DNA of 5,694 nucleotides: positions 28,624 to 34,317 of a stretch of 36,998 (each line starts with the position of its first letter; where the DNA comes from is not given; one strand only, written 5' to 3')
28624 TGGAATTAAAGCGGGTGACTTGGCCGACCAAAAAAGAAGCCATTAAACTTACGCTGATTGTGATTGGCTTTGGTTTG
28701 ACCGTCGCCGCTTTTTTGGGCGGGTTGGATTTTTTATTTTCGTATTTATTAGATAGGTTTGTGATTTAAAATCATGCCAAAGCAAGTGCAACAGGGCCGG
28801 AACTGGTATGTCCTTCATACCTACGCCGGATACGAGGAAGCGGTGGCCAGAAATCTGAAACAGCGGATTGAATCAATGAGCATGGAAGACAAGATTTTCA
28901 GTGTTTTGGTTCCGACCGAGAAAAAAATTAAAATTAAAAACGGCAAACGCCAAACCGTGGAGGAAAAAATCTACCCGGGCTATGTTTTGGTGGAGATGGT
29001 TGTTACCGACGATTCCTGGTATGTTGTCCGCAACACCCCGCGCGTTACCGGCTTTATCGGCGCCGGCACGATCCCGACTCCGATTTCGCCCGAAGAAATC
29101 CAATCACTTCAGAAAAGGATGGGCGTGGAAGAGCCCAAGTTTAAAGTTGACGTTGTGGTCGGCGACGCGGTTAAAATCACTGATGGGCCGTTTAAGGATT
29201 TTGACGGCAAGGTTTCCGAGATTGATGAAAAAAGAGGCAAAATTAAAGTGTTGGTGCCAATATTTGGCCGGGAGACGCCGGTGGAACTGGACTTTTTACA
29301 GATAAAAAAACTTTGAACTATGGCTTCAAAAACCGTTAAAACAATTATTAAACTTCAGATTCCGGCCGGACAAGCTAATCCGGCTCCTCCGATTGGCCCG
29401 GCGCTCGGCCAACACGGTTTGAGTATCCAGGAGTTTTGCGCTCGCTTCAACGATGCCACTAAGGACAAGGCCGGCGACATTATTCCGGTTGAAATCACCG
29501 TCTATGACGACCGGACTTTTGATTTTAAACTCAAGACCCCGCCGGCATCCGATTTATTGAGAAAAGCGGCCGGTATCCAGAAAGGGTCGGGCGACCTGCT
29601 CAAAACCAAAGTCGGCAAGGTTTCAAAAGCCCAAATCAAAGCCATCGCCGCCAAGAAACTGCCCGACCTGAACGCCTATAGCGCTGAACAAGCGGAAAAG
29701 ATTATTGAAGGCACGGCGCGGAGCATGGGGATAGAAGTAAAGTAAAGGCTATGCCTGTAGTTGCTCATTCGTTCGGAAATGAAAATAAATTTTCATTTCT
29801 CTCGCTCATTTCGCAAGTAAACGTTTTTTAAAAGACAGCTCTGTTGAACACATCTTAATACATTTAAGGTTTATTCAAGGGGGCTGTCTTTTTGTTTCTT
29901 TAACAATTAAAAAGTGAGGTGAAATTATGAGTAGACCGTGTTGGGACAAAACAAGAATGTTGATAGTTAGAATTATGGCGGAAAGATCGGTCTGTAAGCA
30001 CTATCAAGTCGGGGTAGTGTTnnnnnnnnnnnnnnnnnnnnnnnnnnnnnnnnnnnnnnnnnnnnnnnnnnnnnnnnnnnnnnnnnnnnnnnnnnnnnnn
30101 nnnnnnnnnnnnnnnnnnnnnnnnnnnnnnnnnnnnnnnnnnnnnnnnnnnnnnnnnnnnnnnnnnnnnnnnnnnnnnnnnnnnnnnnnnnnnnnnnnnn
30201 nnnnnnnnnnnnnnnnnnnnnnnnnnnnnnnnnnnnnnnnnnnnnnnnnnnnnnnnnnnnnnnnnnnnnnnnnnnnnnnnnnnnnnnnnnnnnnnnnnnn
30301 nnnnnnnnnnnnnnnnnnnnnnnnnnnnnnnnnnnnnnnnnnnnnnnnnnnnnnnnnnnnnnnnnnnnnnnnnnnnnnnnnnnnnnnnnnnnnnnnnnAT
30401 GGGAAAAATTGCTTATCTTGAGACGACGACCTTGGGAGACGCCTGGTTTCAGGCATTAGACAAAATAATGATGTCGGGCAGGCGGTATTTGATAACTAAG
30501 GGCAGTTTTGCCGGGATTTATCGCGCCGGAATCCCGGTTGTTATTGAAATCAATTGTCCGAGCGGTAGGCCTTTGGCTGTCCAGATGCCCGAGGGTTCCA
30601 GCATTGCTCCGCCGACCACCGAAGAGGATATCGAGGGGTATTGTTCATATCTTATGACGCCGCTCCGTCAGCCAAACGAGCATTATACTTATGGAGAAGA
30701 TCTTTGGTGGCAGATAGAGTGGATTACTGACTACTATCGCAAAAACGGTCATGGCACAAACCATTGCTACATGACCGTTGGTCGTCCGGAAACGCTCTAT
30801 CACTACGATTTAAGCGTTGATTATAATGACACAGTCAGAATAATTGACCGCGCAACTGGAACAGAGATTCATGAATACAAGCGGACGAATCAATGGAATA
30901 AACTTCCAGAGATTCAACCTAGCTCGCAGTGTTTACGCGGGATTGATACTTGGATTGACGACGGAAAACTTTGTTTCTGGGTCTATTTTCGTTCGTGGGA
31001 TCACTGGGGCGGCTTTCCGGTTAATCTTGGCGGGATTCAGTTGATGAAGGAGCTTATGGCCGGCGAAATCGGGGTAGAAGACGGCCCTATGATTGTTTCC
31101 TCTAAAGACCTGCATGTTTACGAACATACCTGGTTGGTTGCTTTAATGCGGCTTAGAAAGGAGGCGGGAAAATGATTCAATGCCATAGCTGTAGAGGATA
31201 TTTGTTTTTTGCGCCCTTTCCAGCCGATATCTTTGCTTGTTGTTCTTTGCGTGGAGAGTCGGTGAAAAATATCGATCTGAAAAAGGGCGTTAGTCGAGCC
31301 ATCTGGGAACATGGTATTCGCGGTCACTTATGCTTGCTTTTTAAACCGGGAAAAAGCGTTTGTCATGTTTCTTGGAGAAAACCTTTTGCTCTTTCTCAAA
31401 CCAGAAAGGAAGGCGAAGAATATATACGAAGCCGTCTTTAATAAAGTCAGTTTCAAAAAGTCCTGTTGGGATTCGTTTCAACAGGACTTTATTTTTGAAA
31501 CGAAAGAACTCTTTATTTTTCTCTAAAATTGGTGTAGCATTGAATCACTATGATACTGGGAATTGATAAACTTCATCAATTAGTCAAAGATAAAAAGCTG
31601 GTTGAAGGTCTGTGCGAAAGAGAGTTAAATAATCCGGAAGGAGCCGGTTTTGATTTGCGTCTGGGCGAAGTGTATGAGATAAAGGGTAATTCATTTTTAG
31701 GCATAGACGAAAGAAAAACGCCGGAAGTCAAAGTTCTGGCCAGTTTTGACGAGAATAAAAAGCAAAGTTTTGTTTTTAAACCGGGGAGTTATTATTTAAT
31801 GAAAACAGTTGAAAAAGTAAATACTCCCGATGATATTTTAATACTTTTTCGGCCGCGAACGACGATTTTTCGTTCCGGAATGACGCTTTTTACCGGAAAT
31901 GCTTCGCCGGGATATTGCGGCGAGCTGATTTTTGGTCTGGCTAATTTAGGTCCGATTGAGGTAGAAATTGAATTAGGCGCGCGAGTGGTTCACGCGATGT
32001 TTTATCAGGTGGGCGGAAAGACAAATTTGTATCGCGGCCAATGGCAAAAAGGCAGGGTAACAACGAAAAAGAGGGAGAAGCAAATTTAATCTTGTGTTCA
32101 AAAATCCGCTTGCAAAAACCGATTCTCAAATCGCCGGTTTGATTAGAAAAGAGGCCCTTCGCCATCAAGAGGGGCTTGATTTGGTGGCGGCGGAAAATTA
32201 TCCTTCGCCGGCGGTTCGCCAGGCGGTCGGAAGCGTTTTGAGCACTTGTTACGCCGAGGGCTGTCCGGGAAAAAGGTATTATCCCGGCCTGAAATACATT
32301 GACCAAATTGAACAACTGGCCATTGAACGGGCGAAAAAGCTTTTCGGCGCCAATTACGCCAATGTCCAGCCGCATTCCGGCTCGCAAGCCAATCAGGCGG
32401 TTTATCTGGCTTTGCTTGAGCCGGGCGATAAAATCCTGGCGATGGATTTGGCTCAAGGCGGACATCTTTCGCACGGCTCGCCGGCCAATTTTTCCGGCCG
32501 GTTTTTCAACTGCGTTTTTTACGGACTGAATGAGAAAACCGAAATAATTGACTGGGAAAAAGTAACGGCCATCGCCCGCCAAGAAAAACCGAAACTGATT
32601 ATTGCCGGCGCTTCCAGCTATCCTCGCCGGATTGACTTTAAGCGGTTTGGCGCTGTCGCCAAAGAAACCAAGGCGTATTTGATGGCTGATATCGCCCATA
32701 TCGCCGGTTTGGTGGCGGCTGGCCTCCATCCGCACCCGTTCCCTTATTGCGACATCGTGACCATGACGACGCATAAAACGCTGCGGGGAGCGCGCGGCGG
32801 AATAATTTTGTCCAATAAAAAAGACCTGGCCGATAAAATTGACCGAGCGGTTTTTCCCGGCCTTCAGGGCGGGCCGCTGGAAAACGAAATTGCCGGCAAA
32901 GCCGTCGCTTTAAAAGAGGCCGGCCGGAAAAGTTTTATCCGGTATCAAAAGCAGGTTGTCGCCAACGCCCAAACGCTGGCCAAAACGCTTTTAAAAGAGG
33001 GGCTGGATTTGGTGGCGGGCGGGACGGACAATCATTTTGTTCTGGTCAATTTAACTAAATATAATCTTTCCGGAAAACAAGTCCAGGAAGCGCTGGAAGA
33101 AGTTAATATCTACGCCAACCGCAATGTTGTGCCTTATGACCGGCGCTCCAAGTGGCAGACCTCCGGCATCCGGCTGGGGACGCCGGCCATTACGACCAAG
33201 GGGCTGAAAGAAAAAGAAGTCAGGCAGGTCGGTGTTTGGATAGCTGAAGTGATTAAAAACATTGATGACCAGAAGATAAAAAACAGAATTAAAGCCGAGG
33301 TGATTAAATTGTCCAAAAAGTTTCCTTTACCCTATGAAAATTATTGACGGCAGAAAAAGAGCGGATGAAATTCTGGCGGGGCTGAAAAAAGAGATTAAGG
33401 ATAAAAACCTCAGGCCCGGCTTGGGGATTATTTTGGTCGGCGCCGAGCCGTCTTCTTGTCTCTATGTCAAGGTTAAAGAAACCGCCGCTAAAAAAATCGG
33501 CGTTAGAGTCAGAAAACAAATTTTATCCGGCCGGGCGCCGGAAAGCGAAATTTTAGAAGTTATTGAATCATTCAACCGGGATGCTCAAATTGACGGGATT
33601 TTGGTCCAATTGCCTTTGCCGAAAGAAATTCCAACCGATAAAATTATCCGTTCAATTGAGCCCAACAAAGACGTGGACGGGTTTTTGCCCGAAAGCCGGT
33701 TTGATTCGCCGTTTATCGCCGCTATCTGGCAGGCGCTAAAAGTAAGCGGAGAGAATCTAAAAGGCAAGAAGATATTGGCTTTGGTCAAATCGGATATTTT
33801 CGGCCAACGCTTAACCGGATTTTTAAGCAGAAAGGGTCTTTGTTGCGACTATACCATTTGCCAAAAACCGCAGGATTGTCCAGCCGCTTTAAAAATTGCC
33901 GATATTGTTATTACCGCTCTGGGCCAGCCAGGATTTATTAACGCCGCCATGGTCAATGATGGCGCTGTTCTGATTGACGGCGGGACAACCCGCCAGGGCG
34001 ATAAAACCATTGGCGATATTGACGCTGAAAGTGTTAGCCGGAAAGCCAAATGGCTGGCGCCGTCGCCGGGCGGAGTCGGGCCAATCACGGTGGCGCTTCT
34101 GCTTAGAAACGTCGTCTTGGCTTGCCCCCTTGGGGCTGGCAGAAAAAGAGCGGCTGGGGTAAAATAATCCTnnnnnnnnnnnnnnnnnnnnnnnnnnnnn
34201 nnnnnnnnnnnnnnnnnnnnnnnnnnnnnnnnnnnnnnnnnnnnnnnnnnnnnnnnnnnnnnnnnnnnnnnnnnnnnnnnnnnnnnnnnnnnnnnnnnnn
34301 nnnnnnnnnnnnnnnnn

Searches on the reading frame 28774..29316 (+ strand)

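Call 74: search_protein_families(library=pfam, proteins=[window:28774-29316:+], max_evalue=0.001)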
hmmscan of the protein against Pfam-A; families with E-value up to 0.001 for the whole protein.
window:28774-29316:+ (180 aa): 2 families
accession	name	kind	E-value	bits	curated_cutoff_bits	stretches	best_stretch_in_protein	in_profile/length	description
PF02357.24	NusG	-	1e-29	103.3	22.2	1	10-112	2-92/93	Transcription termination factor nusG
PF00467.35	KOW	-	1.7e-07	31.2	22.3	1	129-158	1-30/32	KOW motif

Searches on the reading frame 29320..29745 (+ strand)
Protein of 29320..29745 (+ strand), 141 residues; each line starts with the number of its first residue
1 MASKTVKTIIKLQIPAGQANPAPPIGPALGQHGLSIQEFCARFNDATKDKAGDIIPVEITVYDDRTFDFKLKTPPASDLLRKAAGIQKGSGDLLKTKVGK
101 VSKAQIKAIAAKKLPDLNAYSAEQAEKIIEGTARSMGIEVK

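Call 74: search_protein_families(library=pfam, proteins=[window:29320-29745:+], max_evalue=0.001)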
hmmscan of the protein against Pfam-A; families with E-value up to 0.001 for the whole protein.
window:29320-29745:+ (141 aa): 2 families
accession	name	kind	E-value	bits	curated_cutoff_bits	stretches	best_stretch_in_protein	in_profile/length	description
PF03946.19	Ribosomal_L11_N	-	9.8e-29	99.3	32.9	1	10-67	1-58/58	Ribosomal protein L11, N-terminal domain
PF00298.24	Ribosomal_L11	-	1.9e-25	89.5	21.4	1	72-140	1-69/69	Ribosomal protein L11, RNA binding domain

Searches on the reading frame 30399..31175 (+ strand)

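Call 74: search_protein_families(library=pfam, proteins=[window:30399-31175:+], max_evalue=0.001)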
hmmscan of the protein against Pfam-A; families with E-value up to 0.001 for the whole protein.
window:30399-31175:+ (258 aa): 1 family
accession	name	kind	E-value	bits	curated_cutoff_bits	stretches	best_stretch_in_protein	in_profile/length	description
PF00303.24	Thymidylat_synt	-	1e-06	28.6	24.3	1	178-244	146-214/266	Thymidylate synthase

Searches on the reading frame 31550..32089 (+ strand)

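Call 75: search_protein_families(library=pfam, proteins=[window:31550-32089:+], max_evalue=0.001)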
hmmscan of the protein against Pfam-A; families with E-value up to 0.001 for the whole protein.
window:31550-32089:+ (179 aa): 1 family
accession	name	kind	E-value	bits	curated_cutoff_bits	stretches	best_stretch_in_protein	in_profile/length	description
PF22769.1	DCD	-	4e-20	72.9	27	1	3-153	2-152/153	dCTP deaminase-like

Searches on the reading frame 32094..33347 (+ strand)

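Call 75: search_protein_families(library=pfam, proteins=[window:32094-33347:+], max_evalue=0.001)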
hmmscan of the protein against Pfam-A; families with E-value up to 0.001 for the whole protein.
window:32094-33347:+ (417 aa): 4 families
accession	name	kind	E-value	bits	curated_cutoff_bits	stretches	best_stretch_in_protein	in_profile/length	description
PF00464.25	SHMT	-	1e-151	505.5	27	1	6-383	1-399/399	Serine hydroxymethyltransferase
PF00155.27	Aminotran_1_2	-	1.8e-07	31.1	19.7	1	63-371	38-354/361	Aminotransferase class I and II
PF01212.27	Beta_elim_lyase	-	4.5e-07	29.9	27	1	78-344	39-275/288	Beta-eliminating lyase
PF01053.26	Cys_Met_Meta_PP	-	0.00018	20.7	27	1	82-251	63-224/381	Cys/Met metabolism PLP-dependent enzyme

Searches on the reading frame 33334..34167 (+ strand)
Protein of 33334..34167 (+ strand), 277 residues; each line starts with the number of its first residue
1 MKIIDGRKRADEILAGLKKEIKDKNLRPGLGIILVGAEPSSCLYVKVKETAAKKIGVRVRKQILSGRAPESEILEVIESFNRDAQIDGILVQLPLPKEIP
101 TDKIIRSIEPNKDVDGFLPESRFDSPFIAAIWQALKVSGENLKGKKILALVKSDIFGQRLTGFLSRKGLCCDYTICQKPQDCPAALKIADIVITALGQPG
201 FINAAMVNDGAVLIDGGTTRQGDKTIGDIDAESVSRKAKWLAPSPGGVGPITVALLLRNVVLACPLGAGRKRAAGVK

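Call 75: search_protein_families(library=pfam, proteins=[window:33334-34167:+], max_evalue=0.001)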
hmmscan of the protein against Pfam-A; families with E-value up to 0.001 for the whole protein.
window:33334-34167:+ (277 aa): 2 families
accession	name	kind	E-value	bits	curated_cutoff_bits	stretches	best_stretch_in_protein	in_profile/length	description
PF02882.25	THF_DHG_CYH_C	-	6.9e-32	110.4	27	1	125-263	17-155/160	Tetrahydrofolate dehydrogenase/cyclohydrolase, NAD(P)-binding domain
PF00763.28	THF_DHG_CYH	-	1.7e-31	109.3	32.8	1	4-115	1-115/115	Tetrahydrofolate dehydrogenase/cyclohydrolase, catalytic domain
